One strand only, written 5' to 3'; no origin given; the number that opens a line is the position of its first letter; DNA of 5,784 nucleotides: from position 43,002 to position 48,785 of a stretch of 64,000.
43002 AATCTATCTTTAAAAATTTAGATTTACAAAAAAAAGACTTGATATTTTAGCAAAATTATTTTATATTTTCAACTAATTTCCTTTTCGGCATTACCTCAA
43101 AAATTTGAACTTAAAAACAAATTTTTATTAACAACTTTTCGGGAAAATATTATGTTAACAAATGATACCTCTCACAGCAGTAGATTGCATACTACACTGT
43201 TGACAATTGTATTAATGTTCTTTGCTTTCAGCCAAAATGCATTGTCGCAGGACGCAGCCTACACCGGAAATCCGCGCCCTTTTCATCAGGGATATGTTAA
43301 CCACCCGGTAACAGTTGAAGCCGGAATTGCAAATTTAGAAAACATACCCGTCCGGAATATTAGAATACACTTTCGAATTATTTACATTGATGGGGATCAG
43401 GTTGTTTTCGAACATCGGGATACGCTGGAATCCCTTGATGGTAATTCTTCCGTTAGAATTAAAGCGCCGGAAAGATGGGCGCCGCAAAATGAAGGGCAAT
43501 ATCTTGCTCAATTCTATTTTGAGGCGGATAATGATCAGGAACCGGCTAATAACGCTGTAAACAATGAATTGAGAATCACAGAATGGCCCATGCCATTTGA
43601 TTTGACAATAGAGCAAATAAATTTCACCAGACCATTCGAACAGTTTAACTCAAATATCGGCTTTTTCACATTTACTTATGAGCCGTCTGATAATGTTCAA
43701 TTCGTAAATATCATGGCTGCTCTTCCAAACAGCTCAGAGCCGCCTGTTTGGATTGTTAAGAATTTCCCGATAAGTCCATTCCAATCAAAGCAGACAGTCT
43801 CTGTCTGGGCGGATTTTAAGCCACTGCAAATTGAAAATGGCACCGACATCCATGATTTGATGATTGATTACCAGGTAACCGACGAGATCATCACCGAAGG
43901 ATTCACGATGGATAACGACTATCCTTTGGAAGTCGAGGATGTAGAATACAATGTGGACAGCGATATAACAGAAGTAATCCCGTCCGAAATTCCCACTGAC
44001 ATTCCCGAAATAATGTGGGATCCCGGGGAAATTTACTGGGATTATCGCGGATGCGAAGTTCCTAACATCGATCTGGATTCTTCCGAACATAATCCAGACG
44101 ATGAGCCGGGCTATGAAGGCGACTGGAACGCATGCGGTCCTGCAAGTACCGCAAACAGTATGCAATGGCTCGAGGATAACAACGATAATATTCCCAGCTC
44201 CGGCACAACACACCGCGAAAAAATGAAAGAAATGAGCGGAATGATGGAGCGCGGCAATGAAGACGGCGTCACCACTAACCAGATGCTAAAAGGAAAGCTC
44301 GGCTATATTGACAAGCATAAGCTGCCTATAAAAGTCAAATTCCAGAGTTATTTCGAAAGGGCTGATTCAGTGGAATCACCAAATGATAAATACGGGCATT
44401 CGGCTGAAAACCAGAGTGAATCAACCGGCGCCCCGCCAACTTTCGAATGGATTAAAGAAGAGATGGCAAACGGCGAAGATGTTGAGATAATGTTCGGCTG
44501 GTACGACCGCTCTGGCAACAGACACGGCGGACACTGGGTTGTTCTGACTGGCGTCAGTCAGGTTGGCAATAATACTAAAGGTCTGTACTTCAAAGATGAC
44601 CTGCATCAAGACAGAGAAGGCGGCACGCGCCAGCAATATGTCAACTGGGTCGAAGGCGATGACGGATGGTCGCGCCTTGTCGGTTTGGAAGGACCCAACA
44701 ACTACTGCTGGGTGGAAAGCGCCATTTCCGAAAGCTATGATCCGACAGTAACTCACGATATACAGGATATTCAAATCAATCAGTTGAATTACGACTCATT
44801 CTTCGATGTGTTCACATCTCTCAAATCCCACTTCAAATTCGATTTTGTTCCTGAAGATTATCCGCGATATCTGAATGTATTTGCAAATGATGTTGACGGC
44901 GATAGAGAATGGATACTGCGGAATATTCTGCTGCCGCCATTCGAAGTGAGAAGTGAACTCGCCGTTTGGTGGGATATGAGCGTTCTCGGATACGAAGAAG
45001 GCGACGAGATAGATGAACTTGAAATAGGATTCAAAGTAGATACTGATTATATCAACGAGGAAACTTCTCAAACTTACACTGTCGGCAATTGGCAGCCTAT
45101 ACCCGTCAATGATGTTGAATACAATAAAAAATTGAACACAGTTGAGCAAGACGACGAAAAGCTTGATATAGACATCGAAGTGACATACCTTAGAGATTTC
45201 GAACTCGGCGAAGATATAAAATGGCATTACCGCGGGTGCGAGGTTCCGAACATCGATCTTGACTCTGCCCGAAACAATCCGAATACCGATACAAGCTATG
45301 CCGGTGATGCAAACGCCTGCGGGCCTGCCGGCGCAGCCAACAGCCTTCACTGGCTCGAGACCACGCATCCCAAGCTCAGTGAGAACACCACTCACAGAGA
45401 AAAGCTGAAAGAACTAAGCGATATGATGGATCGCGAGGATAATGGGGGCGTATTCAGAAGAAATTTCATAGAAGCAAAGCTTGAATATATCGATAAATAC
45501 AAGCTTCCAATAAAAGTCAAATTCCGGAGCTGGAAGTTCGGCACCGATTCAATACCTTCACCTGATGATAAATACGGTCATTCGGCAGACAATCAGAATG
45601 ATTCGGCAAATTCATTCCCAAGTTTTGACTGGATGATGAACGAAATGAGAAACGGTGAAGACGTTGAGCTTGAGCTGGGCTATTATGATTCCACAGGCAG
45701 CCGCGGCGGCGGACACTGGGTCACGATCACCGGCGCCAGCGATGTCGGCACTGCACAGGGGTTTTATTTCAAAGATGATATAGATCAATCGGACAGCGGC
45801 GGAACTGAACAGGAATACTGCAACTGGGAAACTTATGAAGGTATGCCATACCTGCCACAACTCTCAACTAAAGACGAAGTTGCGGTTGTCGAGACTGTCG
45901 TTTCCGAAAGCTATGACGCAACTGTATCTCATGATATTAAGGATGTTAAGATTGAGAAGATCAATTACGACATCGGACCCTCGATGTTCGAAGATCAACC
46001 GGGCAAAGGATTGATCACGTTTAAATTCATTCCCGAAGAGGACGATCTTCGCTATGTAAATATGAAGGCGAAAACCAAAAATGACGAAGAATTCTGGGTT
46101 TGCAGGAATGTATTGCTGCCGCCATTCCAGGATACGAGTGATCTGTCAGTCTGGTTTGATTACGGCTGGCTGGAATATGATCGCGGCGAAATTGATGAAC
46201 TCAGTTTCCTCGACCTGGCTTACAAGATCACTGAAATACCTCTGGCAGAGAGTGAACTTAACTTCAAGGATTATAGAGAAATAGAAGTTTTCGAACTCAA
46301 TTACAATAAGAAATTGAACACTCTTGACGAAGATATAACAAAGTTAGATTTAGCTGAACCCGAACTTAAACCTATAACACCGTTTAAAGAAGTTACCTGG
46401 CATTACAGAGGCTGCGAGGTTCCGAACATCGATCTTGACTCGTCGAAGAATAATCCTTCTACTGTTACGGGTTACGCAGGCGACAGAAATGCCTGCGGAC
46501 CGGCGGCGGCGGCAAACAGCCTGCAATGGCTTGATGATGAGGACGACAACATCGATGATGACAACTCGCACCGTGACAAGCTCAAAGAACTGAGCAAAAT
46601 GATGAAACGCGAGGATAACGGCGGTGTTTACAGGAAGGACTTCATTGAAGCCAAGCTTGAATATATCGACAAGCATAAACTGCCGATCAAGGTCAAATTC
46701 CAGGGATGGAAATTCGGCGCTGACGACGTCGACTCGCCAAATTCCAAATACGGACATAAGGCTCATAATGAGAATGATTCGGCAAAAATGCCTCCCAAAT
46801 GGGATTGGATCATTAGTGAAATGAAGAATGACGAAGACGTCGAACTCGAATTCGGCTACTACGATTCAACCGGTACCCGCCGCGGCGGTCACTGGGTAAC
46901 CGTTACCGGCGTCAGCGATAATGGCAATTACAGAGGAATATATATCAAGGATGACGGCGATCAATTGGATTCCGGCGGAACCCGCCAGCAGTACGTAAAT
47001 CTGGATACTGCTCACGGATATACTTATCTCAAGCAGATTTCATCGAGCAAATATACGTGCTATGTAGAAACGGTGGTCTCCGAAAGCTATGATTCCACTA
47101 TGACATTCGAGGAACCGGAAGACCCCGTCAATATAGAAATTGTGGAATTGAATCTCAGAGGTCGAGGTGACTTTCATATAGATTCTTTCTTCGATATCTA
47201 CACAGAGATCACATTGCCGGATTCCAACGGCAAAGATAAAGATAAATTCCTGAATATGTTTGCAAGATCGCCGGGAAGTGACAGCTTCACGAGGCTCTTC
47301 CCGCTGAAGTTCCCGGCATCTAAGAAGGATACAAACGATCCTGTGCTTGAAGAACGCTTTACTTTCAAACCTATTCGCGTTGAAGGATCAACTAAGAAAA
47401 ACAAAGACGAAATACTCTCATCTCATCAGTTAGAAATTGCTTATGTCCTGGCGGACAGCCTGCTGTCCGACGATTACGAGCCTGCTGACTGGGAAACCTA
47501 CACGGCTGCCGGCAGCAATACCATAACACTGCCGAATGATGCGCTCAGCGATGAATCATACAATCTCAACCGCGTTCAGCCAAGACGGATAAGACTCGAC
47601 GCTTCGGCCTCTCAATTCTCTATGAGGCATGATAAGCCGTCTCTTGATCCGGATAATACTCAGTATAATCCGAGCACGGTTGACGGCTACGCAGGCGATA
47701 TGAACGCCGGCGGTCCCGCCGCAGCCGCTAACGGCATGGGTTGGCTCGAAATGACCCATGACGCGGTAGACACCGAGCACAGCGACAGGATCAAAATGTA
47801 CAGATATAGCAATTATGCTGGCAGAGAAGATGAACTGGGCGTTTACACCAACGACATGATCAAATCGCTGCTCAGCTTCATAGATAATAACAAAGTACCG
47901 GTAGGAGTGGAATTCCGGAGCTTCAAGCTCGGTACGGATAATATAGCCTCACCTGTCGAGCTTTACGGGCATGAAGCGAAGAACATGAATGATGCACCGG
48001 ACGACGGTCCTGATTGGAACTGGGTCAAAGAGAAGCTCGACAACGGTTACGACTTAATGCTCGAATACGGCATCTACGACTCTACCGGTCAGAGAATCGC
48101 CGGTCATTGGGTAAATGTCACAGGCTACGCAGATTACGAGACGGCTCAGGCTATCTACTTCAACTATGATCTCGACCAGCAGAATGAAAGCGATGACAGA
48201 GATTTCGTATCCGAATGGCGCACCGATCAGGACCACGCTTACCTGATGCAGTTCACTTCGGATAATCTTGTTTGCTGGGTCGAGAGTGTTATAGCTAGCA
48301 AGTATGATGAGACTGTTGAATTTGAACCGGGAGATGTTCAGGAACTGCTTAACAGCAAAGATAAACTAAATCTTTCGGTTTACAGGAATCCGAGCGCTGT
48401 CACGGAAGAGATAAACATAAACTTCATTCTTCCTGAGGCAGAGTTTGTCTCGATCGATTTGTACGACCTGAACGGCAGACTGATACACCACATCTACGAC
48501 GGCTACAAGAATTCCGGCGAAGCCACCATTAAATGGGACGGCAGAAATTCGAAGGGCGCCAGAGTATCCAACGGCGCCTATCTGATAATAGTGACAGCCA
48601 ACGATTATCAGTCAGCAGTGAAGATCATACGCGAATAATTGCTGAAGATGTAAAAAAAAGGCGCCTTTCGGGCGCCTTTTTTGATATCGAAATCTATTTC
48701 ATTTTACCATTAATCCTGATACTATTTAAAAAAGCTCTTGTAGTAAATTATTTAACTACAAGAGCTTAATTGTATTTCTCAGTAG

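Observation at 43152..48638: Giant T9SS cargo built from four tandem papain-fold-like Cys–His modules (polyprotein-like architecture)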

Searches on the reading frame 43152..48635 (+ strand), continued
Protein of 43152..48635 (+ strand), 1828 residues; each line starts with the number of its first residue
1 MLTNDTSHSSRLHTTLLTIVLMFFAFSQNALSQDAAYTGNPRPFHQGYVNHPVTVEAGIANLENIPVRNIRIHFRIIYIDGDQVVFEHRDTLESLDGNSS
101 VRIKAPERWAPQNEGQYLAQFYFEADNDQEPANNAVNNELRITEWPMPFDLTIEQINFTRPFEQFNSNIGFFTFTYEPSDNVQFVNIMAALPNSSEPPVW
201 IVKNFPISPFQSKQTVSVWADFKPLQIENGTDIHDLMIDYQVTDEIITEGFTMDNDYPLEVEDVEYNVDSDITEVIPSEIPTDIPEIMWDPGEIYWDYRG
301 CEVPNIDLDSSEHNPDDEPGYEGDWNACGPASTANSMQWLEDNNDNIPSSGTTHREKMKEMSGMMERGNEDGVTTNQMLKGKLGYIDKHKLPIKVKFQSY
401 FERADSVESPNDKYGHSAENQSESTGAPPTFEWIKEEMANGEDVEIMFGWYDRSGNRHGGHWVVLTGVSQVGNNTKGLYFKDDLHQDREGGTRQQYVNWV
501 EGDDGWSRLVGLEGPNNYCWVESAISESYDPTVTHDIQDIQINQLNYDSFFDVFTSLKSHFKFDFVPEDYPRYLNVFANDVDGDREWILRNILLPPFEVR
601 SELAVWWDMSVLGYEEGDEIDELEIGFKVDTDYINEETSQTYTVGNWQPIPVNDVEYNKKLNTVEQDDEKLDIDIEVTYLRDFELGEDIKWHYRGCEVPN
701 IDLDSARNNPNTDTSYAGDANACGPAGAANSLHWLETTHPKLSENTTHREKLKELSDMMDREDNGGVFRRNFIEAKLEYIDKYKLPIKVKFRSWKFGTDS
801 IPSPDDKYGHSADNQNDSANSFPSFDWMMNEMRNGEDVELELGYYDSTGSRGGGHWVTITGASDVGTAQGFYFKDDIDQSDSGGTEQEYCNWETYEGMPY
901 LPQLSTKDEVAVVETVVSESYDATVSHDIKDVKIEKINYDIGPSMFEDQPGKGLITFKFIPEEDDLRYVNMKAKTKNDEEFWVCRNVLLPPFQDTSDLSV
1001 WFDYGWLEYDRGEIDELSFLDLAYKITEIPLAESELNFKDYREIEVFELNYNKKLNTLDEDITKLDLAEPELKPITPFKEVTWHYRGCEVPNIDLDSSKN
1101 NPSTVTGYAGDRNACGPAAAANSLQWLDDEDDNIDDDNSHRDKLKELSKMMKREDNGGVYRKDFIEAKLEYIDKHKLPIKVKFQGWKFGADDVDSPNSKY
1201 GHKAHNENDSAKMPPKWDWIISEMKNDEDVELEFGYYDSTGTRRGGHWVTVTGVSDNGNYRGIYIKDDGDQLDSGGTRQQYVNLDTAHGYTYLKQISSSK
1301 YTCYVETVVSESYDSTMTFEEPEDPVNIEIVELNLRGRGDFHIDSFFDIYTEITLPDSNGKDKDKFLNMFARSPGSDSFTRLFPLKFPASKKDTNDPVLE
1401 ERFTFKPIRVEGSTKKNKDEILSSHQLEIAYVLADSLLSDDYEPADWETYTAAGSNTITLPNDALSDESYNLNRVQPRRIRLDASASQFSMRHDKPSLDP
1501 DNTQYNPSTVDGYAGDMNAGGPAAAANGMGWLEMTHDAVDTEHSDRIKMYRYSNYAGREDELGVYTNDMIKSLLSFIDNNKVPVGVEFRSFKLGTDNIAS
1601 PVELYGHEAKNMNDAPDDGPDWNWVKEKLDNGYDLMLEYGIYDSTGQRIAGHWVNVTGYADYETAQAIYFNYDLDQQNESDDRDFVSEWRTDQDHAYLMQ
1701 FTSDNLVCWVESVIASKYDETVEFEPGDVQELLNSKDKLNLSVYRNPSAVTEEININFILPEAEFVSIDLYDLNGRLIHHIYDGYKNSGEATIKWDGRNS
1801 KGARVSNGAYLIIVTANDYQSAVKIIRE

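Call 50: list_cluster_members(proteins=[P0001, P0071, P0088, P0054, P0019])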
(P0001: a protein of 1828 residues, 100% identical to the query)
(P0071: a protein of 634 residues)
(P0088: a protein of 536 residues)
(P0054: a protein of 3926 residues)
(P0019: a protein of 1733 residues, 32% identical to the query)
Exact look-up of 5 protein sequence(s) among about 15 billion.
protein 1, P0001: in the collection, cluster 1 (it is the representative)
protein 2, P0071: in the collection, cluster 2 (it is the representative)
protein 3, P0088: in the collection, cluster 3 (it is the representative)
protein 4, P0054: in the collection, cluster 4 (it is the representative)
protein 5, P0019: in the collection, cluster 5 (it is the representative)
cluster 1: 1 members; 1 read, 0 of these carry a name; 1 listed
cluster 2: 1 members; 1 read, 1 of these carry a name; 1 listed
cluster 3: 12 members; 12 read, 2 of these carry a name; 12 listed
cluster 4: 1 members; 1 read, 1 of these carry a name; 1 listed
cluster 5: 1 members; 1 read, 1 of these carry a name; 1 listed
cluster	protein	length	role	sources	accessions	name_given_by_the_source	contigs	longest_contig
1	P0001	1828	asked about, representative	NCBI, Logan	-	-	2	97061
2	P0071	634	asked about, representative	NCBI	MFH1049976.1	MAG: FlgD immunoglobulin-like domain containing protein [bacterium]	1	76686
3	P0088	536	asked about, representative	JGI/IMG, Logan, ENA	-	-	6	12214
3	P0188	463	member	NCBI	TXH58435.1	MAG: hypothetical protein E6Q89_03325, partial [Bacteroidia bacterium]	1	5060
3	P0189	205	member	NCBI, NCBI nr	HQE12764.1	MAG TPA: hypothetical protein PLQ78_08455, partial [Flavipsychrobacter sp.] | hypothetical protein [Flavipsychrobacter sp.]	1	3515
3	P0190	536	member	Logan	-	-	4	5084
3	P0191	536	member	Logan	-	-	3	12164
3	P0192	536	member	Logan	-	-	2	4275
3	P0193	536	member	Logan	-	-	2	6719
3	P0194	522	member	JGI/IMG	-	-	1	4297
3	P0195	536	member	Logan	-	-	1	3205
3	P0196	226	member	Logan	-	-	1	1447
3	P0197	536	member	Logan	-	-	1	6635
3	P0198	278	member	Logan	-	-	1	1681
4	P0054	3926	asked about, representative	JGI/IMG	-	predicted RNA methylase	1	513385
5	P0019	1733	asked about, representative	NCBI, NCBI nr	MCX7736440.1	MAG: hypothetical protein N2319_06970 [Candidatus Kapabacteria bacterium] | hypothetical protein [Candidatus Kapabacteria bacterium]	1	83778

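Call 65: search_protein_families(library=pfam, proteins=[P0002, P0005, P0011, P0023, P0015, P0024, P0026], max_evalue=10)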
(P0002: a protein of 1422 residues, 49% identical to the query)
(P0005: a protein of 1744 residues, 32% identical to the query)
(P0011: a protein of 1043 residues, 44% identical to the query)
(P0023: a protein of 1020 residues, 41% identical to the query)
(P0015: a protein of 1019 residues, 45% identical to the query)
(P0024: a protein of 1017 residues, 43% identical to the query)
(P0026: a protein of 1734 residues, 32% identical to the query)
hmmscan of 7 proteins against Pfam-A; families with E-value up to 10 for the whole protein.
P0002 (1422 aa): 4 families
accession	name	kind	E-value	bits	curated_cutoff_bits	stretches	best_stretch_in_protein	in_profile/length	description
PF13860.13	FlgD_ig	-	4e-05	23.9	27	1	1345-1410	8-75/79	FlgD Ig-like domain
PF04561.19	RNA_pol_Rpb2_2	-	0.0011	19.1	21.7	1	355-409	95-154/190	RNA polymerase Rpb2, domain 2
PF17786.7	Mannosidase_ig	-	0.054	14.5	23.4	0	62-102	9-46/91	Mannosidase Ig/CBM-like domain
PF11797.14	WxLIP_HBD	-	0.057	13.8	28.9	1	55-104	44-93/138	WxL Interacting Protein, host binding domain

P0005 (1744 aa): 0 families

P0011 (1043 aa): 2 families
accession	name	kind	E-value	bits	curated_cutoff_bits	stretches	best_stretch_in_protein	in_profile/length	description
PF13860.13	FlgD_ig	-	1.9e-05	25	27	1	973-1030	16-74/79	FlgD Ig-like domain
PF18962.6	Por_Secre_tail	-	0.0002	22.1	27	1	959-1042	2-75/75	Secretion system C-terminal sorting domain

P0023 (1020 aa): 4 families
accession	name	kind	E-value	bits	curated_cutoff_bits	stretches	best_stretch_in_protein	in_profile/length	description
PF13860.13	FlgD_ig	-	5.1e-09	36.4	27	1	958-1007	25-74/79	FlgD Ig-like domain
PF18962.6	Por_Secre_tail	-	2.9e-06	27.9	27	1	939-1019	3-75/75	Secretion system C-terminal sorting domain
PF07495.19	Y_Y_Y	-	0.00069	19.9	26.6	1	99-135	29-64/65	Y_Y_Y domain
PF13529.12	Peptidase_C39_2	-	0.11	13.5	24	2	321-467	12-132/143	Peptidase_C39 like family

P0015 (1019 aa): 4 families
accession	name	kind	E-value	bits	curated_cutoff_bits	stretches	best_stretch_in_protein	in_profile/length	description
PF18962.6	Por_Secre_tail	-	5.9e-07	30.1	27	1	936-1018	3-75/75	Secretion system C-terminal sorting domain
PF13860.13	FlgD_ig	-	8.6e-07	29.3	27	1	951-1006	18-74/79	FlgD Ig-like domain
PF13529.12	Peptidase_C39_2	-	0.0015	19.6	24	1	320-475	12-139/143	Peptidase_C39 like family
PF12446.13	DUF3682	-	0.015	16.2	25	1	306-369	47-112/129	Protein of unknown function (DUF3682)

P0024 (1017 aa): 1 family
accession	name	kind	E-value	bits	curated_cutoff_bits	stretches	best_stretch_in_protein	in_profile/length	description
PF18962.6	Por_Secre_tail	-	0.017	15.9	27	1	936-1015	1-74/75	Secretion system C-terminal sorting domain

P0026 (1734 aa): 0 families

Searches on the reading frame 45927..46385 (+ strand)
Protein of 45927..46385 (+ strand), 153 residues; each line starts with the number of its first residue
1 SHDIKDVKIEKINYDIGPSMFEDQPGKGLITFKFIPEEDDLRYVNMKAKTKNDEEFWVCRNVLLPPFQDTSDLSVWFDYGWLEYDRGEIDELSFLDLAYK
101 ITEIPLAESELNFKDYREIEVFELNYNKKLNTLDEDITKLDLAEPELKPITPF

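Call 8: search_protein_families(library=pfam, proteins=[window:45927-46385:+], max_evalue=10)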
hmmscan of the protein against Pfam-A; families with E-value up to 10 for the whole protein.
seq(153 aa): 0 families

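Call 60: predict_structure(alignment_id=A3)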
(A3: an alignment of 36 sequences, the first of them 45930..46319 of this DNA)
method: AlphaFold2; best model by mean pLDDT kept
length: 130 residues; sequences in the alignment: 36
mean_pLDDT: 91.9   pTM: 0.83
mean pLDDT of the five models: 91.9, 91.8, 91.4, 91.3, 91.2
residues with pLDDT >= 90: 103; 70-90: 19; 50-70: 8; < 50: 0
segments of 3 or more residues with pLDDT < 50: none
pLDDT, mean of each block of 10 residues (from residue 1): 97 77 88 94 97 96 95 97 94 97 84 96 82
secondary structure, 60 per line:
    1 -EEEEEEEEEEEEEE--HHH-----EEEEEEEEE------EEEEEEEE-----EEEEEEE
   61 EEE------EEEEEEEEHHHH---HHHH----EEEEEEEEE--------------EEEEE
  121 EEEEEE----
elements in order: E2-15 E26-34 E41-48 E54-63 E70-77 H78-81 H85-88 E93-101 E116-126
